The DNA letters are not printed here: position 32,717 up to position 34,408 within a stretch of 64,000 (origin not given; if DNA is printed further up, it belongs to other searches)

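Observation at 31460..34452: AT-rich islet upstream of guaB carrying an orphan antitoxin and two unknown proteins: candidate novel defence/conflict module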

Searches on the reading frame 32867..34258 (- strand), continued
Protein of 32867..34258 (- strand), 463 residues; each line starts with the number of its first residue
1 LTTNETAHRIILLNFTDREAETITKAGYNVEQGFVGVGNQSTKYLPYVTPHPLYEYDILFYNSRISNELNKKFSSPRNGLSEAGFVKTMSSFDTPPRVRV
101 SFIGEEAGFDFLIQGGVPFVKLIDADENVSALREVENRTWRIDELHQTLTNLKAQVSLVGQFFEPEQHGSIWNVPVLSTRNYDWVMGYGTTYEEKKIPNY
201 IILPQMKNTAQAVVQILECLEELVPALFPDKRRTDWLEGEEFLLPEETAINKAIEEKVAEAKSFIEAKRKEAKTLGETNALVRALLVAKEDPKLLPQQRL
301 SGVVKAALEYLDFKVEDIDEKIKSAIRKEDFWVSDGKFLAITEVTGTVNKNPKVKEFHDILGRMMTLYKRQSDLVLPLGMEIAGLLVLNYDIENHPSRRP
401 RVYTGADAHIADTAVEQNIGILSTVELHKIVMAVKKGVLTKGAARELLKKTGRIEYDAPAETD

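Call 49: fold_search(model_id=the predicted structure, library=viral)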
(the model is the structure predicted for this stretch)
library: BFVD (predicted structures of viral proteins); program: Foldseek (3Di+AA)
matches with E <= 10: 638; with E <= 0.001: 2
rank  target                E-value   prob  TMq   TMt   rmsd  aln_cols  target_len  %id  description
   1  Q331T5                2.3e-04  1.00  0.23  0.44  18.2       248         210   11  (no name in the UniProt tables at hand)
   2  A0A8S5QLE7            7.1e-04  1.00  0.21  0.34  19.2       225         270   17  Restriction endonuclease [Siphoviridae sp. ctVCm11]
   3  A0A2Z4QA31            5.3e-03  0.99  0.22  0.41  21.0       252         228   12  (no name in the UniProt tables at hand)
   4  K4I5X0                5.7e-03  0.99  0.21  0.42  10.9       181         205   14  Uncharacterized protein [Salmonella phage STML-198]
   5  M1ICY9                5.7e-03  0.92  0.18  0.22  10.2       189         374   11  (no name in the UniProt tables at hand)
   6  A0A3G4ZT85            6.0e-03  0.99  0.20  0.37   6.1       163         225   10  Uncharacterized protein [Edafosvirus sp.]
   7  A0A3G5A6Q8            1.0e-02  0.99  0.20  0.28   6.3       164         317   11  Uncharacterized protein [Hyperionvirus sp.]
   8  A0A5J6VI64            1.3e-02  0.99  0.21  0.44   6.1       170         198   10  Restriction endonuclease type IV Mrr domain-containing protein [Megaviridae environmental sample]
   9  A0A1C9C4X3            1.4e-02  0.91  0.21  0.18  18.7       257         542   15  Uncharacterized protein [Heterosigma akashiwo virus 01]
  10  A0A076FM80            1.5e-02  0.97  0.20  0.35  13.1       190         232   14  Uncharacterized protein [Aureococcus anophagefferens virus]
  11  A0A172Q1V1            1.5e-02  0.89  0.18  0.37   9.1       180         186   15  Uncharacterized protein [Escherichia phage MX01]
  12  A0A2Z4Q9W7            1.7e-02  0.97  0.22  0.42  17.8       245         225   10  (no name in the UniProt tables at hand)
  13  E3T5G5                1.9e-02  0.96  0.21  0.27   8.1       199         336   11  Uncharacterized protein [Cafeteria roenbergensis virus (strain BV-PW1)]
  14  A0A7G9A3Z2            1.9e-02  0.93  0.19  0.27   7.8       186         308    9  Uncharacterized protein [Bacteriophage sp.]
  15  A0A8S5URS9            1.9e-02  0.93  0.22  0.30  17.5       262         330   12  Restriction endonuclease [Siphoviridae sp. cthae16]
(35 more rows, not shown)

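Call 52: search_solved_structures(query=A2, max_evalue=10)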
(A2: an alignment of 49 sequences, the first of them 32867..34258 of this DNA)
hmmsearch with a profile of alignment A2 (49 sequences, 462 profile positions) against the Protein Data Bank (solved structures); distinct sequences matched with E-value up to 10: 0.

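Call 53: find_encoding_contigs(protein=P0023, flank=7000, max_places=4)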
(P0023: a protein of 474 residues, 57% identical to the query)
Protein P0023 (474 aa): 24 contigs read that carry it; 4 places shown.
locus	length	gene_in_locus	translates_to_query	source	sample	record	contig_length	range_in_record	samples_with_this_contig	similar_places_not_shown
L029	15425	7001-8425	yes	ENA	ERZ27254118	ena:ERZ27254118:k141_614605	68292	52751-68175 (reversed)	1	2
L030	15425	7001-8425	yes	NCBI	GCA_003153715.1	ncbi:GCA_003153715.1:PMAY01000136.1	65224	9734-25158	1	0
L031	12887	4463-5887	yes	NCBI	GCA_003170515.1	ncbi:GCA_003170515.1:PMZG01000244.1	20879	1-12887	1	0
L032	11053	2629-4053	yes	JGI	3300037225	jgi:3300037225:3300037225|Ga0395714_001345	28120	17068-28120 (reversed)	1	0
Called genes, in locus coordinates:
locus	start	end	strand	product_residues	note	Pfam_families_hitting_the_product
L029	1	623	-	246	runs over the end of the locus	?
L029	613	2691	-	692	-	PF07715:Plug, PF00593:TonB_dep_Rec_b-barrel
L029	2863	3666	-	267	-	PF00005:ABC_tran, PF02463:SMC_N, PF13304:AAA_21 (weak)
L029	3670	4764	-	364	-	PF01032:FecCD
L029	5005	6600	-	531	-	PF00009:GTP_EFTU, PF01926:MMR_HSR1 (weak), PF22042:EF-G_D2, PF03144:GTP_EFTU_D2, PF16658:RF3_C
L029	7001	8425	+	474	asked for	-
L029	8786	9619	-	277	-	PF01497:Peripla_BP_2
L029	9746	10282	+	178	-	PF02283:CobU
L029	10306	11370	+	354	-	PF02277:DBI_PRT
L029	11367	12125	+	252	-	PF02654:CobS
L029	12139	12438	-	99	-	-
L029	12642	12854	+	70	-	-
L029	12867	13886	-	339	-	PF01008:IF-2B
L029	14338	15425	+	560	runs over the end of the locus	PF01642:MM_CoA_mutase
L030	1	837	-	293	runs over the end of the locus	-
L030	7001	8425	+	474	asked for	-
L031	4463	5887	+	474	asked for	-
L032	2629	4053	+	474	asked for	-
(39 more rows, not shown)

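Call 54: find_encoding_contigs(protein=P0015, flank=7000, max_places=2)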
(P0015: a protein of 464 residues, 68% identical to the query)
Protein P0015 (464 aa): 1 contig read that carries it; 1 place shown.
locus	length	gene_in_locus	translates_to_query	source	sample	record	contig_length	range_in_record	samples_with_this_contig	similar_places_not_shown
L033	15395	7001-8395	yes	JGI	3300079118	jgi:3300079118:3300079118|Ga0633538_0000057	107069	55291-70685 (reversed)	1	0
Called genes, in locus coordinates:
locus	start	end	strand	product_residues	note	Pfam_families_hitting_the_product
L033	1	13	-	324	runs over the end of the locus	PF13401:AAA_22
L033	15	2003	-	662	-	-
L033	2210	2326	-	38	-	-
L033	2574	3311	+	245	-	PF01381:HTH_3, PF00717:Peptidase_S24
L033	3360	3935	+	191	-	-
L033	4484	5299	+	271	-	PF02086:MethyltransfD12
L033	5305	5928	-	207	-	PF00072:Response_reg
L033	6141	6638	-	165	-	-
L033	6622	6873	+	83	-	-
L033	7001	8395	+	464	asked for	-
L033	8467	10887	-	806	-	PF13191:AAA_16, PF13401:AAA_22 (faint)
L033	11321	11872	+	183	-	PF05838:Glyco_hydro_108, PF09374:PG_binding_3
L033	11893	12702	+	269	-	-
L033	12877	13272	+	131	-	-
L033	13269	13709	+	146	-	-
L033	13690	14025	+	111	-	-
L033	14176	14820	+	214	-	-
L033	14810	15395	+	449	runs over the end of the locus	PF03237:Terminase_6N, PF17289:Terminase_6C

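Call 65: search_protein_families(library=pfam, proteins=[L008:7565-7933:+, L008:9624-10013:-, L008:10010-10252:-, L009:6916-7485:-, L009:8873-10267:-, L009:10264-12072:-, L010:5525-6187:+, L010:6198-6761:+, L010:1312-3318:+, L013:2009-5086:+], max_evalue=0.001)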
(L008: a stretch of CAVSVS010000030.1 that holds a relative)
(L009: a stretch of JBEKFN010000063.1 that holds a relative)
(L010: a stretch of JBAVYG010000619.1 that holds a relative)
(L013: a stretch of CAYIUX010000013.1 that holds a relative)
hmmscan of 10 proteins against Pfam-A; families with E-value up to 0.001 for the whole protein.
L008:7565-7933:+ (122 aa): 0 families

L008:9624-10013:- (129 aa): 0 families

L008:10010-10252:- (80 aa): 0 families

L009:6916-7485:- (189 aa): 0 families

L009:8873-10267:- (464 aa): 4 families
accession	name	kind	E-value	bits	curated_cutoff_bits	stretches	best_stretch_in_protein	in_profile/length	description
PF24961.1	NfeD_membrane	-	2.3e-21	76.5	26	1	268-385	1-117/119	NfeD integral membrane domain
PF25145.1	NfeD1b_N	-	5.7e-19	68.9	40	1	57-214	2-153/189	NfeD1b, N-terminal domain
PF01957.25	NfeD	-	9e-15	55.1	29.1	1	401-455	2-57/57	NfeD-like C-terminal, partner-binding domain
PF00574.28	CLP_protease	-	7.8e-07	29.6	20.2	1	61-216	20-178/182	Clp protease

L009:10264-12072:- (602 aa): 12 families
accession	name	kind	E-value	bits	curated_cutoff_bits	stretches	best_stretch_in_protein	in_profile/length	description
PF07719.23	TPR_2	-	1.5e-21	75.1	27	0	383-416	1-34/34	Tetratricopeptide repeat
PF13432.12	TPR_16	-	4.9e-21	75.3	32.7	3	323-383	3-65/65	Tetratricopeptide repeat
PF14559.12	TPR_19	-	7.6e-15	55.4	25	1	367-420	9-62/68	Tetratricopeptide repeat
PF13428.12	TPR_14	-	4.9e-14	51.9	23.5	0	546-580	2-36/44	Tetratricopeptide repeat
PF13414.12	TPR_11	-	3e-13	49.7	26.8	2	265-292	14-41/42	TPR repeat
PF00515.34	TPR_1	-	1.1e-12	47.6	27.8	0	350-382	1-34/34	Tetratricopeptide repeat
PF13431.12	TPR_17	-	4.9e-11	42.4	24.4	1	371-398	1-28/34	Tetratricopeptide repeat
PF23914.1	TPR_CcmH_CycH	-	5.1e-09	36.6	42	0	362-422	63-126/158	Cytochrome c-type biogenesis protein H TPR domain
PF13181.12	TPR_8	-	1.1e-08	35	25.7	0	545-577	1-33/34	Tetratricopeptide repeat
PF13371.12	TPR_9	-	1.4e-07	31.9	35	1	366-422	12-68/73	Tetratricopeptide repeat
PF13424.12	TPR_12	-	0.00011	22.8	30.1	0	350-412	3-74/77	Tetratricopeptide repeat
PF14561.12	TPR_20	-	0.00097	19.9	25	1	364-419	3-58/90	Tetratricopeptide repeat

L010:5525-6187:+ (220 aa): 2 families
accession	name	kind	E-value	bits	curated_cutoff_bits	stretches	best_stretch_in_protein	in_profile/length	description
PF10544.15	T5orf172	-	2.2e-17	63.8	20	1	56-143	1-100/101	T5orf172 domain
PF13455.12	MUG113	-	5.7e-12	46.5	22.3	1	71-142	2-72/73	Meiotically up-regulated gene 113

L010:6198-6761:+ (187 aa): 0 families

L010:1312-3318:+ (668 aa): 10 families
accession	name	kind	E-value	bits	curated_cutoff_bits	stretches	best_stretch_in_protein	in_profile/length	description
PF02754.22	CCG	-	2e-28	98.8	20.6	2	409-493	2-85/85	Cysteine-rich domain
PF13237.11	Fer4_10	-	1.4e-09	38.2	25.5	1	261-340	2-53/53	4Fe-4S dicluster domain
PF13187.11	Fer4_9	-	1.1e-08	35.3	27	1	267-342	1-50/52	4Fe-4S dicluster domain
PF12797.12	Fer4_2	-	6.2e-07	29.4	24.5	1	260-280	2-22/22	4Fe-4S binding domain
PF13183.11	Fer4_8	-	6.9e-07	30.2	27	1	265-343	2-68/68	4Fe-4S dicluster domain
PF13534.11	Fer4_17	-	1.7e-06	28.9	22.2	1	267-343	1-60/61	4Fe-4S dicluster domain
PF12838.12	Fer4_7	-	2.6e-06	28.2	27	1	268-343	2-52/52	4Fe-4S dicluster domain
PF00037.32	Fer4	-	2.3e-05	24.4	21.1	0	263-281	3-21/24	4Fe-4S binding domain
PF17179.9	Fer4_22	-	2.6e-05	25.4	27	0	262-281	75-94/95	4Fe-4S dicluster domain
PF25160.1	LdpA_Fe-S-bd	-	0.00025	21.2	27.6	0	266-283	26-43/49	LdpA Fe-S cluster-binding domain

L013:2009-5086:+ (1025 aa): 3 families
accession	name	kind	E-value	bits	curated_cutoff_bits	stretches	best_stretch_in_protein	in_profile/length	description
PF18135.7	Type_ISP_C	-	1.8e-70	238.2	25.9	1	669-998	1-331/342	Type ISP C-terminal specificity domain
PF07669.17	Eco57I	-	8.8e-07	29.6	25.3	1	450-563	54-158/171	Eco57I restriction-modification methylase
PF02384.22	N6_Mtase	-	6.1e-06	26.2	20.4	1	299-379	4-71/311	N-6 DNA Methylase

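Call 66: search_protein_families(library=padloc, proteins=[L008:7565-7933:+, L008:9624-10013:-, L033:8467-10887:-, L009:6916-7485:-, L009:8873-10267:-, L009:10264-12072:-, L010:5525-6187:+, L010:6198-6761:+, L010:1312-3318:+, L013:2009-5086:+], max_evalue=0.001)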
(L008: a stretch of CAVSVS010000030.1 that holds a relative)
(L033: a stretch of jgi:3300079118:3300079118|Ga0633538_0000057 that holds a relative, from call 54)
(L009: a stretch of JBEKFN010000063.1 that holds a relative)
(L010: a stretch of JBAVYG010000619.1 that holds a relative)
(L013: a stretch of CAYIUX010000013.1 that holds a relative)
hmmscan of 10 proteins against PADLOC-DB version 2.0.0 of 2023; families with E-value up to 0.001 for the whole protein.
L008:7565-7933:+ (122 aa): 0 families

L008:9624-10013:- (129 aa): 0 families

L033:8467-10887:- (806 aa): 1 family
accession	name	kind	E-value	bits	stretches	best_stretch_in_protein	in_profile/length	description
PDLC04140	mad8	-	0.00066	17.3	0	295-469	27-233/314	mads_8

L009:6916-7485:- (189 aa): 0 families

L009:8873-10267:- (464 aa): 0 families

L009:10264-12072:- (602 aa): 0 families

L010:5525-6187:+ (220 aa): 6 families
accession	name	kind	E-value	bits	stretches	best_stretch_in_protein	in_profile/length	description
PDLC05041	PDC-S57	-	7.7e-29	98.8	1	55-178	5-127/212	-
PDLC05043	PDC-S57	-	1e-19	69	1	55-147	4-106/221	-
PDLC03977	PD-Lambda-1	-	2.4e-11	41.2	1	53-156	353-462/496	-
PDLC03976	PD-Lambda-1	-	1.1e-07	29.1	1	53-152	354-459/491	-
PDLC05042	PDC-S57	-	2.4e-05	22.1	1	55-146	7-102/245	-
PDLC05040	PDC-S57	-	7.2e-05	20.8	1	55-141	3-90/229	-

L010:6198-6761:+ (187 aa): 0 families

L010:1312-3318:+ (668 aa): 0 families

L013:2009-5086:+ (1025 aa): 11 families
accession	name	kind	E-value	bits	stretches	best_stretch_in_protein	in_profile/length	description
PDLC03610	REase_MTase_IIG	-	3.3e-227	755.3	2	501-1016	549-1074/1096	Type IIG restriction enzyme-methyltransferase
PDLC03631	REase_MTase_IIG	-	7.3e-101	336.7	1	4-917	6-915/1086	Type IIG restriction enzyme-methyltransferase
PDLC03597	REase_MTase_IIG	-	9.3e-62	207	1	170-946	743-1532/1646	Type IIG restriction enzyme-methyltransferase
PDLC03051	REase_MTase_I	-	9.1e-58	193.4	1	302-918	846-1471/1591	Type I restriction enzyme-methyltransferase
PDLC03621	REase_MTase_IIG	-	4.1e-44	148.9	1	301-983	284-961/1024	Type IIG restriction enzyme-methyltransferase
PDLC04134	mad2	-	5.3e-10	36.7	1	54-620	40-462/492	mads_2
PDLC03021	MTase_I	-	1.6e-07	28.6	1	297-417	142-247/491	Type I methyltransferase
PDLC03630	REase_MTase_IIG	-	7.8e-06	22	1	263-407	319-458/1100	Type IIG restriction enzyme-methyltransferase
PDLC03338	MTase_II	-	8.2e-05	19.5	1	313-445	122-245/604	Type II methyltransferase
PDLC03026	MTase_I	-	0.00036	17.8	0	293-403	115-213/487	Type I methyltransferase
PDLC03025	MTase_I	-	0.00044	17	1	298-412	141-236/569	Type I methyltransferase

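Call 70: find_related_loci(query=A2, collection=metagenome_contigs, flank=5000)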
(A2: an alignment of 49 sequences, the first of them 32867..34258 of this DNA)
Query A2 (463 aa) in metagenome_contigs; peptide patterns used: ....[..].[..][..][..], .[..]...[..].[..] (x = any residue, [..] = any of these).
573 stretches matched a pattern; 75 encode a relative of the query (tblastn E <= 1e-3); 75 distinct loci.
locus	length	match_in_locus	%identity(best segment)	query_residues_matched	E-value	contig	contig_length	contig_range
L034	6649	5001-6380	69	1-462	0e+0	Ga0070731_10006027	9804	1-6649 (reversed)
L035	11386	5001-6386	70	1-463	0e+0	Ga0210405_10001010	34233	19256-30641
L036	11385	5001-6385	71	1-463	5e-169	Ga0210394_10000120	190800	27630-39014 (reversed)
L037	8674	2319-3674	56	9-458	3e-164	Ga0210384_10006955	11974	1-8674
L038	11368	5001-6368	53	3-457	1e-159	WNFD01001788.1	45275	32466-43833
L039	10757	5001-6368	53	3-457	1e-159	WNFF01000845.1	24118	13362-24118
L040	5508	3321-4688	53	3-457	1e-161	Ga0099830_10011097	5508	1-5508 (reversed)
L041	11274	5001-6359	53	7-456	1e-158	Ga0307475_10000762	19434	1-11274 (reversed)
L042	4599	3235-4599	53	3-456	2e-162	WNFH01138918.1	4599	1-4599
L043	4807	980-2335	54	8-458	2e-161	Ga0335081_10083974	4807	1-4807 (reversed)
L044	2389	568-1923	52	7-456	9e-168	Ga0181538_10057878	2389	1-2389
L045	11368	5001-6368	53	3-457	1e-156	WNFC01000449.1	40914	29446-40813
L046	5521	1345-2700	52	7-456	5e-158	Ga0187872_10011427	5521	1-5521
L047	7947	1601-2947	52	9-458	3e-152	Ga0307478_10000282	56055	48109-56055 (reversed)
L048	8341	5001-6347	52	9-458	4e-151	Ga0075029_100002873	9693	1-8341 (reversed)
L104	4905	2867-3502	53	7-456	2e-35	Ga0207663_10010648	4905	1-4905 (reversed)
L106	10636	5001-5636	53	7-456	2e-35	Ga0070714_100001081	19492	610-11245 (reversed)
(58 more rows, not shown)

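Call 75: search_protein_families(library=pfam, alignment_id=A4, max_evalue=0.0001)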
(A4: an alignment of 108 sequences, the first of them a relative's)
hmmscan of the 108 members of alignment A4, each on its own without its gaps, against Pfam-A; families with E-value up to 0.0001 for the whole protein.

A. member 1, L001:9458-10237:+ (259 aa): 0 families

B. families by the number of members that match (of 108 scanned): 61 families (the first 25 are shown)
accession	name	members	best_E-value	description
PF01964.24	ThiC_Rad_SAM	1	1.5e-190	Radical SAM ThiC family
PF02867.20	Ribonuc_red_lgC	1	1.4e-115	Ribonucleotide reductase, barrel domain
PF00488.27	MutS_V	1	9.6e-87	MutS domain V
PF18135.7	Type_ISP_C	1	1.8e-70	Type ISP C-terminal specificity domain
PF02826.25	2-Hacid_dh_C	1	1.8e-60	D-isomer specific 2-hydroxyacid dehydrogenase, NAD binding domain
PF22666.2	Glyco_hydro_2_N2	1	1.6e-58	Glycosyl hydrolase 2 galactose-binding domain-like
PF01904.24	DUF72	1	6.2e-54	Protein of unknown function DUF72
PF00009.33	GTP_EFTU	1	3.8e-52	Elongation factor Tu GTP binding domain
PF16658.11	RF3_C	1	2.3e-49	Class II release factor RF3, C-terminal domain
PF05192.23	MutS_III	1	1.3e-48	MutS domain III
PF01624.25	MutS_I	1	3.2e-44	MutS domain I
PF12704.14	MacB_PCD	1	4.8e-40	MacB-like periplasmic core domain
PF00389.36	2-Hacid_dh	1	1.8e-38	D-isomer specific 2-hydroxyacid dehydrogenase, catalytic domain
PF08308.17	PEGA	1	2.2e-35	PEGA domain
PF21784.3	Bflower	1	1.8e-34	4-fold beta flower protein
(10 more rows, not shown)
